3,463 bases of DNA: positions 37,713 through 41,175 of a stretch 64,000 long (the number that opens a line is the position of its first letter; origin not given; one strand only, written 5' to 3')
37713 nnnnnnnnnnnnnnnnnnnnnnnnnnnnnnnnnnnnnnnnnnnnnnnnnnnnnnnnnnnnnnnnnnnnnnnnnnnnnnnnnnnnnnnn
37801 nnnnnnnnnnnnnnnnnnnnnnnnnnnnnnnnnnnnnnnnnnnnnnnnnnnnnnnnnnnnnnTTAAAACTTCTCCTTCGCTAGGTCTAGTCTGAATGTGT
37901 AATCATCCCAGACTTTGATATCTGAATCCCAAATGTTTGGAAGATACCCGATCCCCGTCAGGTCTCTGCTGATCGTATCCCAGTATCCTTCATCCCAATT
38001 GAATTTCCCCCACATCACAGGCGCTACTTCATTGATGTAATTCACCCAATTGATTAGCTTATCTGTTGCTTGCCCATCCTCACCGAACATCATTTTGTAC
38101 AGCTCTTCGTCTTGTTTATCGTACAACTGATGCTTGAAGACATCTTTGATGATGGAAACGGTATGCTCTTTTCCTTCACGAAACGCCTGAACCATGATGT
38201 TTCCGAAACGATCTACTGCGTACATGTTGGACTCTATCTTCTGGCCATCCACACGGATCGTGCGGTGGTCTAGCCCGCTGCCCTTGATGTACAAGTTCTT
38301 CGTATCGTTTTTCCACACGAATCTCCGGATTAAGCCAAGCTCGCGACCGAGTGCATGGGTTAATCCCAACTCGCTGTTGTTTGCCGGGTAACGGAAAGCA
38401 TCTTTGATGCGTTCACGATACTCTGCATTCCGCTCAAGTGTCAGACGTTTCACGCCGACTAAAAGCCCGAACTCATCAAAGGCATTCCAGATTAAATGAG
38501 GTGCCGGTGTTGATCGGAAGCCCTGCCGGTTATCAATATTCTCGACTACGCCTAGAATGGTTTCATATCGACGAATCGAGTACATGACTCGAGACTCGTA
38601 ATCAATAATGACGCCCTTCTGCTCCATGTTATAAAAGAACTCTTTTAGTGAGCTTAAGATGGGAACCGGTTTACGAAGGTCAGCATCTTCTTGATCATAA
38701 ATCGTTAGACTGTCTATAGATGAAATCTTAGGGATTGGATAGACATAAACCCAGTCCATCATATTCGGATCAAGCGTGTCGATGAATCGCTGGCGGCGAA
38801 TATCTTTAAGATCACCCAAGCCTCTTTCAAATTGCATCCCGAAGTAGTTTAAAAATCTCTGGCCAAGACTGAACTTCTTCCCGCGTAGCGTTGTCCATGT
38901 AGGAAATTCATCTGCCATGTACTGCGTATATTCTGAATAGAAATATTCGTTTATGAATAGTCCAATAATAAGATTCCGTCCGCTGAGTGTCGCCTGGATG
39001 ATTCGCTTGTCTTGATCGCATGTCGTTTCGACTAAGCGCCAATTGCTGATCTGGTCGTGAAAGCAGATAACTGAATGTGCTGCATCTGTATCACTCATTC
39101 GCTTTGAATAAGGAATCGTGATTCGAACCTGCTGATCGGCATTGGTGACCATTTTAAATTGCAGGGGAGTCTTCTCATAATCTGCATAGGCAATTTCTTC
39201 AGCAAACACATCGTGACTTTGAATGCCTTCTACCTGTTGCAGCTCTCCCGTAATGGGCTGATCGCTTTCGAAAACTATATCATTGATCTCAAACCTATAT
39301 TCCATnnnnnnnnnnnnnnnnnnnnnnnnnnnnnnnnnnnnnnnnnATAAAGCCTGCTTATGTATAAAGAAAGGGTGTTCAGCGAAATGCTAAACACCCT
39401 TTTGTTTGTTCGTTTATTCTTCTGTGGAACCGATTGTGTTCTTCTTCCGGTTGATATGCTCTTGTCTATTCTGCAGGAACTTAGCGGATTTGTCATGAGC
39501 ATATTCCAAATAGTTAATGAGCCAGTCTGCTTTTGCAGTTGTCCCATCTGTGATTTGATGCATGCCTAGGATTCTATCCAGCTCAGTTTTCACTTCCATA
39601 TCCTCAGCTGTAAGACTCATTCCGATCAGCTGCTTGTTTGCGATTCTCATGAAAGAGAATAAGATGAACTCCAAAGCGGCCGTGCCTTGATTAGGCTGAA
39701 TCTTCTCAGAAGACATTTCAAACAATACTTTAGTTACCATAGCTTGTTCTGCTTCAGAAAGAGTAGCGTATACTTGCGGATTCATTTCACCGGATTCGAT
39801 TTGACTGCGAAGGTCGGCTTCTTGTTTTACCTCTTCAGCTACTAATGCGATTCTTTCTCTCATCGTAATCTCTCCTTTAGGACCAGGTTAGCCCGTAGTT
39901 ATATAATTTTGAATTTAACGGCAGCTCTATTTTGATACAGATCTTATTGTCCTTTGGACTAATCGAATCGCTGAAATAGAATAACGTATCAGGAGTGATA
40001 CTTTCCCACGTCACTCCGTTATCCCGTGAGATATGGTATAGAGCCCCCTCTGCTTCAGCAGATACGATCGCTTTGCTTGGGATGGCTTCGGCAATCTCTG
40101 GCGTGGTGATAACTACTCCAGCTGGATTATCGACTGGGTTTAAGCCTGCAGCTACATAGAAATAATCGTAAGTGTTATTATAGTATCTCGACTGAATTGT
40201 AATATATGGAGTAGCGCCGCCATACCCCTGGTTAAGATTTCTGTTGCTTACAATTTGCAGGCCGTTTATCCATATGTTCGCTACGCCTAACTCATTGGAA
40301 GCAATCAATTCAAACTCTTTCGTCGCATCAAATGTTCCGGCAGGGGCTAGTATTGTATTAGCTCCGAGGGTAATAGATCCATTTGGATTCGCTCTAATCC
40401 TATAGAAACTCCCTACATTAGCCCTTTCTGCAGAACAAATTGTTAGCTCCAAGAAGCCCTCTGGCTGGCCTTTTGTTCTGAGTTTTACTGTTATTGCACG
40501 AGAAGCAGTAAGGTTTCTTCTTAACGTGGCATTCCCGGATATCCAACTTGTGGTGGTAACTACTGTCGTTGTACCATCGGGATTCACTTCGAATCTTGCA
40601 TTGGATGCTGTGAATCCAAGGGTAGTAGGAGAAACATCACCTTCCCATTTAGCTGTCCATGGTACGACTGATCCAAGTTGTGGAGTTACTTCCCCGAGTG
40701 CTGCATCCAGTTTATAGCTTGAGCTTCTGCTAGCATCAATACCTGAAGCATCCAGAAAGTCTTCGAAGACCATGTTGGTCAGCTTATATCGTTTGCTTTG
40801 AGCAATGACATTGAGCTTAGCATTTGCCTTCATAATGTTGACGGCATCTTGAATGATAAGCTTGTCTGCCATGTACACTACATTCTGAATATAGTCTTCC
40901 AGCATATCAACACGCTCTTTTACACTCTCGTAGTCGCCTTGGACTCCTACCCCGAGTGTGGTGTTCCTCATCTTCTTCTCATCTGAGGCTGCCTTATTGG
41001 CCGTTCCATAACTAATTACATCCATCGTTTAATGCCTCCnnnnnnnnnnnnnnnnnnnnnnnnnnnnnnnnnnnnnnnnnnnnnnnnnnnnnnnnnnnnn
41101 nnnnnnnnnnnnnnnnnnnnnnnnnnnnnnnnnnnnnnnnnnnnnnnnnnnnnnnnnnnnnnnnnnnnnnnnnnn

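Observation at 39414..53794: Fourteen-kb arsenal of interleaved paralogous fibre-like genes built on RCC1 beta-propellers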

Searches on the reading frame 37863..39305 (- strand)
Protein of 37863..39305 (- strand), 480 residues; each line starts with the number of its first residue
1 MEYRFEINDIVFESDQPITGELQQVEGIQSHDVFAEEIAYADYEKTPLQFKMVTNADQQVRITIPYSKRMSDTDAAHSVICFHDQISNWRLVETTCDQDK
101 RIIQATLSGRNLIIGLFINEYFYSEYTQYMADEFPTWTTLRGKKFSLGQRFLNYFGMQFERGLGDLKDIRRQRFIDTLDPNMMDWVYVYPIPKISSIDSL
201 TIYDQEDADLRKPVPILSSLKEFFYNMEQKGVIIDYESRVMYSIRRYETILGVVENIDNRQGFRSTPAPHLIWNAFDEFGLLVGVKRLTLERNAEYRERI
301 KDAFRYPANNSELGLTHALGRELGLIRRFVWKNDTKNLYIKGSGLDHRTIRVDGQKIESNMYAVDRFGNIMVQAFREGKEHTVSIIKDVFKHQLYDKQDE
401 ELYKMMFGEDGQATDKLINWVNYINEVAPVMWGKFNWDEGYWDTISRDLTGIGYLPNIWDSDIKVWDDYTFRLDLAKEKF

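Call 9: search_protein_families(library=phrogs, proteins=[window:37863-39305:-], max_evalue=0.001)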
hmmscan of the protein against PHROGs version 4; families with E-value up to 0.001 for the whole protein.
window:37863-39305:- (480 aa): 1 family
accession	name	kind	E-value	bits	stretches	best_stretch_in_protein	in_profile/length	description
phrog_21059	-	head and packaging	1.4e-96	325.1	1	119-471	2-368/372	virion structural protein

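Call 10: search_dna_similar(query=window:37863-39305:-, collection=phages, mode=protein, max_rows=30)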
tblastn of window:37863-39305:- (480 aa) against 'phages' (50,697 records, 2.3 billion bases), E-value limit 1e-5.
Records with a match: 6; places in all: 6; records where one place covers at least 80% of the query: 1.
Best place of each record, by identity: <60% 6.
By first word of the organism name: Bacillus 5; Moorella 1.
By host as written in the record: Bacillus thuringiensis 2; Moorella thermoacetica DSM 103132 1; Bacillus cereus 1; Bacillus cereus BC102p 1; Bacillus australimaris sKR4M-27 1.
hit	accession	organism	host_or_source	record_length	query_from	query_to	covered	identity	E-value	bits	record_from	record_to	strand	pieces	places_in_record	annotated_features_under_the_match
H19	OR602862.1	Moorella phage MTATph1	Moorella thermoacetica DSM 103132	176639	15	466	94%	30.9%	2e-67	240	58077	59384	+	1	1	virion structural protein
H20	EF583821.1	Bacillus phage 0305phi8-36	Bacillus thuringiensis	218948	123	469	72%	30.5%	4e-41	163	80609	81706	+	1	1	ORF162: low copy number virion structural protein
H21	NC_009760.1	Bacillus phage 0305phi8-36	Bacillus thuringiensis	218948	123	469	72%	30.5%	4e-41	163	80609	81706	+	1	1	ORF162: virion structural protein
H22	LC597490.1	Bacillus phage vB_BceM_WH1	Bacillus cereus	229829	124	472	73%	25.3%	6e-25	114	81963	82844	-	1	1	hypothetical protein_gp087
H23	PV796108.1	Bacillus phage Edson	Bacillus cereus BC102p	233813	124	472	73%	24.0%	5e-21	102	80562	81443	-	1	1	hypothetical protein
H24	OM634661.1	Bacillus phage vB_BauM_KLEB27-3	Bacillus australimaris sKR4M-27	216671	270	466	41%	29.4%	1e-18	96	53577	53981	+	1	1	structural protein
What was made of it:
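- The ORF162 homolog (37863-39305) matches Moorella phage MTATph1 and Bacillus phage 0305phi8-36 (call 10).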

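Call 12: get_annotated_region(hit=H19, flank=20000)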
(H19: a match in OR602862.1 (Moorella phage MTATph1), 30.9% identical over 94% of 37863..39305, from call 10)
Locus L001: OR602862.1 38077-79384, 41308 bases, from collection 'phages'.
description: Moorella phage MTATph1, complete genome.
organism: Moorella phage MTATph1 (NCBI taxid 3090776)
taxonomy: Viruses; Duplodnaviria; Heunggongvirae; Uroviricota; Caudoviricetes
host: Moorella thermoacetica DSM 103132; source: -; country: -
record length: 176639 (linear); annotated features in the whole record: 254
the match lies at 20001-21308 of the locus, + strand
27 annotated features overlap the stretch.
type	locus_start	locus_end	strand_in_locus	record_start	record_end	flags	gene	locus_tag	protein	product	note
CDS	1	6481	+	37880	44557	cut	-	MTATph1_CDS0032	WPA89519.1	endolysin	-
CDS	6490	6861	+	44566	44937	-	-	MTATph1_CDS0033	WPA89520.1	hypothetical protein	-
CDS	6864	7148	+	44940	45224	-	-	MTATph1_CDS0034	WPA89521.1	hypothetical protein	-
CDS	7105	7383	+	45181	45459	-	-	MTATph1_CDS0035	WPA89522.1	hypothetical protein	-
CDS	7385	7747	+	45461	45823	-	-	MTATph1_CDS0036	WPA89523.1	hypothetical protein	-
CDS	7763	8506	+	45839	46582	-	-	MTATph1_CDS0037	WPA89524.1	endolysin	-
CDS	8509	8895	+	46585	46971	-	-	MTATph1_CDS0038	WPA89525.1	hypothetical protein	-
CDS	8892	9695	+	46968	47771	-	-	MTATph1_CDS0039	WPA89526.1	baseplate wedge subunit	-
CDS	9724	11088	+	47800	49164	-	-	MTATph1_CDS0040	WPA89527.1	hypothetical protein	-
CDS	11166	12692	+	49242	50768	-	-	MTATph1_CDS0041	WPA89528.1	hypothetical protein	-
CDS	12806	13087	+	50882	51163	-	-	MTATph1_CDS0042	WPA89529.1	hypothetical protein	-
CDS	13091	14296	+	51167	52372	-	-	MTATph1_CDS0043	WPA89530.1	hypothetical protein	-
CDS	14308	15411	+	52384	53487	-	-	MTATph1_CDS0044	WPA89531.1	hypothetical protein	-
CDS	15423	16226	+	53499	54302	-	-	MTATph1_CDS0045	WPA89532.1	virion structural protein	-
CDS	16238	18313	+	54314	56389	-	-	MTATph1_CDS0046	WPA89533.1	hypothetical protein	-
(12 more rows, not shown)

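Call 13: get_annotated_region(hit=H21, flank=20000)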
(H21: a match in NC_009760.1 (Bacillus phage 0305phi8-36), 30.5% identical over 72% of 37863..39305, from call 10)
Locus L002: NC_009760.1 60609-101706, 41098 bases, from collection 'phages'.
description: Bacillus phage 0305phi8-36, complete genome.
organism: Bacillus phage 0305phi8-36 (NCBI taxid 458639)
taxonomy: Viruses; Duplodnaviria; Heunggongvirae; Uroviricota; Caudoviricetes
host: Bacillus thuringiensis; source: -; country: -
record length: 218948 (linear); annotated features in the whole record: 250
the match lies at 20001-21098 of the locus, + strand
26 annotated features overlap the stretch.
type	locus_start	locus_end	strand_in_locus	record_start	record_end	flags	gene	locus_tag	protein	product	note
CDS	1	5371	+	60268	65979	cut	ORF147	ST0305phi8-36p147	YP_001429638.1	endolysin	gp147; contains proteoglycan degrading domains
CDS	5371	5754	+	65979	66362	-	ORF148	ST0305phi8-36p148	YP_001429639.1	P2 gpV-like protein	gp148; similar to, but divergent from, P2 gpV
CDS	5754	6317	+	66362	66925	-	ORF149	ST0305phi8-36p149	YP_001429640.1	hypothetical protein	gp149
CDS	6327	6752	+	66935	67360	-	ORF150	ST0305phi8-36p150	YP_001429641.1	hypothetical protein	gp150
CDS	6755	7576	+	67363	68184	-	ORF151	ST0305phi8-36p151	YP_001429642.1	putative baseplate protein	gp151; identified as virion protein by mass spectrometry; similar to, but divergent from, P2 gpJ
CDS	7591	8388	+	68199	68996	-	ORF152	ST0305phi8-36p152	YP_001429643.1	virion structural protein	gp152; identified as virion protein by mass spectrometry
CDS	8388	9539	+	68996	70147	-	ORF153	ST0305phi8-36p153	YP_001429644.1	virion structural protein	gp153; identified as virion protein by mass spectrometry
CDS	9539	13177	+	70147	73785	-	ORF154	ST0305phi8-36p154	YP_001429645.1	tail protein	gp154; identified as virion protein by mass spectrometry; beta glucosidase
CDS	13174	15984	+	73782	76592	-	ORF155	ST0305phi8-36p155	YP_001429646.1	virion structural protein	gp155; identified as virion protein by mass spectrometry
CDS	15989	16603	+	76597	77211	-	ORF156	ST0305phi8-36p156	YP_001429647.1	virion structural protein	gp156; identified as virion protein by mass spectrometry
CDS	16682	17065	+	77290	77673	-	ORF157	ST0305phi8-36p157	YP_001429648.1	virion structural protein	gp157; identified as virion protein by mass spectrometry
CDS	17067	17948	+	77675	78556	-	ORF158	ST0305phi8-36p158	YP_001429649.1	virion structural protein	gp158; identified as virion protein by mass spectrometry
CDS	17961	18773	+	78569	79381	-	ORF159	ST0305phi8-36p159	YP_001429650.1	virion structural protein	gp159; identified as virion protein by mass spectrometry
CDS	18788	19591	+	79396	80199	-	ORF160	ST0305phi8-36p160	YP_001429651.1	virion structural protein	gp160; identified as virion protein by mass spectrometry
CDS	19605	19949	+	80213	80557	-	ORF161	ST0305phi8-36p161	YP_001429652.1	virion structural protein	gp161; identified as virion protein by mass spectrometry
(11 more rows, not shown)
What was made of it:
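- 0305phi8-36 orfs152-161 in that slot are annotated as mass-spectrometry-verified virion proteins (call 13).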

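Call 24: find_encoding_contigs(protein=window:37863-39305:-, flank=10000, max_places=6)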
Protein window:37863-39305:- (480 aa): no gene with exactly this product is on record in the collection.
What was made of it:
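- Tried and rejected: Exact look-up of the ORF162 homolog: not on record (call 24).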

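Call 31: find_related_loci(query=window:37863-39305:-, collection=genome_contigs, flank=10000)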
Query window:37863-39305:- (480 aa) in genome_contigs; peptide patterns used: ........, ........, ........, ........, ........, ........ (x = any residue, [..] = any of these).
20 stretches matched a pattern, but none encodes a relative of the query by tblastn (E <= 1e-3).
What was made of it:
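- Tried and rejected: genome_contigs scan with it: nothing (call 31).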

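Call 33: find_related_loci(query=A4, collection=viral_contigs, flank=10000)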
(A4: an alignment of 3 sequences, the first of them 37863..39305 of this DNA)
Query A4 (480 aa) in viral_contigs; peptide patterns used: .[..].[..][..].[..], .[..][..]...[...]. (x = any residue, [..] = any of these).
173 stretches matched a pattern; 20 encode a relative of the query (tblastn E <= 1e-3); 20 distinct loci.
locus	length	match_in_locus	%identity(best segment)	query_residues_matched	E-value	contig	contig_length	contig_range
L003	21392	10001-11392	50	3-471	9e-157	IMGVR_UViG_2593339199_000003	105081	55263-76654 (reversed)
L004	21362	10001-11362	48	9-471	2e-142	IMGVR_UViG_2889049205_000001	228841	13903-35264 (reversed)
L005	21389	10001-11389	45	1-471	8e-140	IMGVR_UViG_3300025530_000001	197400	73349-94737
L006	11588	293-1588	48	40-471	4e-136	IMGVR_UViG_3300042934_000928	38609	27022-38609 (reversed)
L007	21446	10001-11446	43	1-471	4e-129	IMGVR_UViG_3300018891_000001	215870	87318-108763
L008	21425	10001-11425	40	3-469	6e-120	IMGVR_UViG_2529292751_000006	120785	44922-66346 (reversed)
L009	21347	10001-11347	41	33-474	9e-115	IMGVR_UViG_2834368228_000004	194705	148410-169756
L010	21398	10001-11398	52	1-471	2e-163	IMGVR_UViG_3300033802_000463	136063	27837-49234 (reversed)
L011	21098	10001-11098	32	123-469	1e-48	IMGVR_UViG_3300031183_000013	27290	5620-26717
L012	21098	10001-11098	31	123-469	8e-45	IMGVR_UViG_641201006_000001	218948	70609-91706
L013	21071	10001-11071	28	123-470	2e-43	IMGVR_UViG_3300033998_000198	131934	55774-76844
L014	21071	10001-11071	28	123-470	2e-43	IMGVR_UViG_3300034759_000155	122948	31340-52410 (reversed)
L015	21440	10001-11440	77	1-480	0e+0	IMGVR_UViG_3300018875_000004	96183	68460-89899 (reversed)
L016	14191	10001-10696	36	115-354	7e-37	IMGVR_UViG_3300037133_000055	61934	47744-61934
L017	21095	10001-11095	26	123-478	2e-36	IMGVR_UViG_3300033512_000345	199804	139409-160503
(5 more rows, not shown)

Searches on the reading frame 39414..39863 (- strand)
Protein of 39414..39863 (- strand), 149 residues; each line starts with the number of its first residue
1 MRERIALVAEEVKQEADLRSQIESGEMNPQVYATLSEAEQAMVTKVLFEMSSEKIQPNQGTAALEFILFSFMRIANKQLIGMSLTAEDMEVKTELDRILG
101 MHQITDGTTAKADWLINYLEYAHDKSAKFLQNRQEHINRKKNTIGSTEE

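Call 9: search_protein_families(library=phrogs, proteins=[window:39414-39863:-], max_evalue=0.001)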
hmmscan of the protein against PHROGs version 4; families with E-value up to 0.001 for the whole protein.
window:39414-39863:- (149 aa): 0 families

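Call 58: search_protein_families(library=ncbifam, proteins=[window:39414-39863:-], max_evalue=0.01)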
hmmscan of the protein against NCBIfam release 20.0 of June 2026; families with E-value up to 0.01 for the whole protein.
window:39414-39863:- (149 aa): 0 families

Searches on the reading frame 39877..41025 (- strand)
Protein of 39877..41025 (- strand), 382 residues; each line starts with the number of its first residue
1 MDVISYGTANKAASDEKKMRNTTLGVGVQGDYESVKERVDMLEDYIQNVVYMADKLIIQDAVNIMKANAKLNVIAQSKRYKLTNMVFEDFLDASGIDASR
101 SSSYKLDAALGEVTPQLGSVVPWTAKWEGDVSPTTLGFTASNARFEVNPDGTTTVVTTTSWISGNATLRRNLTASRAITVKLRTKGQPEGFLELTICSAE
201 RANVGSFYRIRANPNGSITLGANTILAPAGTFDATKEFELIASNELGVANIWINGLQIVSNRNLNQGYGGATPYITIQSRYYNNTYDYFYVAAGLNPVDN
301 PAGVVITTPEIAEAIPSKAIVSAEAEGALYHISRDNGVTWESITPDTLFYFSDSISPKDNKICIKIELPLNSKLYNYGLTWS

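Call 3: search_protein_families(library=pfam, proteins=[window:39877-41025:-], max_evalue=0.01)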
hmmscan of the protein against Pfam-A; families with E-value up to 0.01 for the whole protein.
window:39877-41025:- (382 aa): 0 families

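Call 8: search_protein_families(library=phrogs, proteins=[window:39877-41025:-], max_evalue=0.001)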
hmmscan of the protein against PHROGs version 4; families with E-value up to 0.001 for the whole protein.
window:39877-41025:- (382 aa): 3 families
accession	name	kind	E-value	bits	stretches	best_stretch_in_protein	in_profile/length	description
phrog_31511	-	unknown function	2e-57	196.2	2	1-115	1-115/538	-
phrog_38477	-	unknown function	3.7e-06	26.5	1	62-111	363-412/674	-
phrog_34867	-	unknown function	3.2e-05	25.3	1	1-49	1-49/112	-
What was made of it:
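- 39877..41025 (-): g10 (382 aa), type F. MDVIS N-terminus, CC module, unique middle part, C-terminal module (about 39880-40056). phrog_31511 E 2e-57 (call 8).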

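Call 11: search_dna_similar(query=window:39877-41025:-, collection=phages, mode=protein, max_rows=30)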
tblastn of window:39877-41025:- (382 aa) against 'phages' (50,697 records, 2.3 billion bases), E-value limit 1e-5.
No match.
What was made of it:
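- Tried and rejected: tblastn of g10 against phages: no match (call 11).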

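Call 58: search_protein_families(library=ncbifam, proteins=[window:39877-41025:-], max_evalue=0.01)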
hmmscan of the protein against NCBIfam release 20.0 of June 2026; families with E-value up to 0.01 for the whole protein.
window:39877-41025:- (382 aa): 0 families
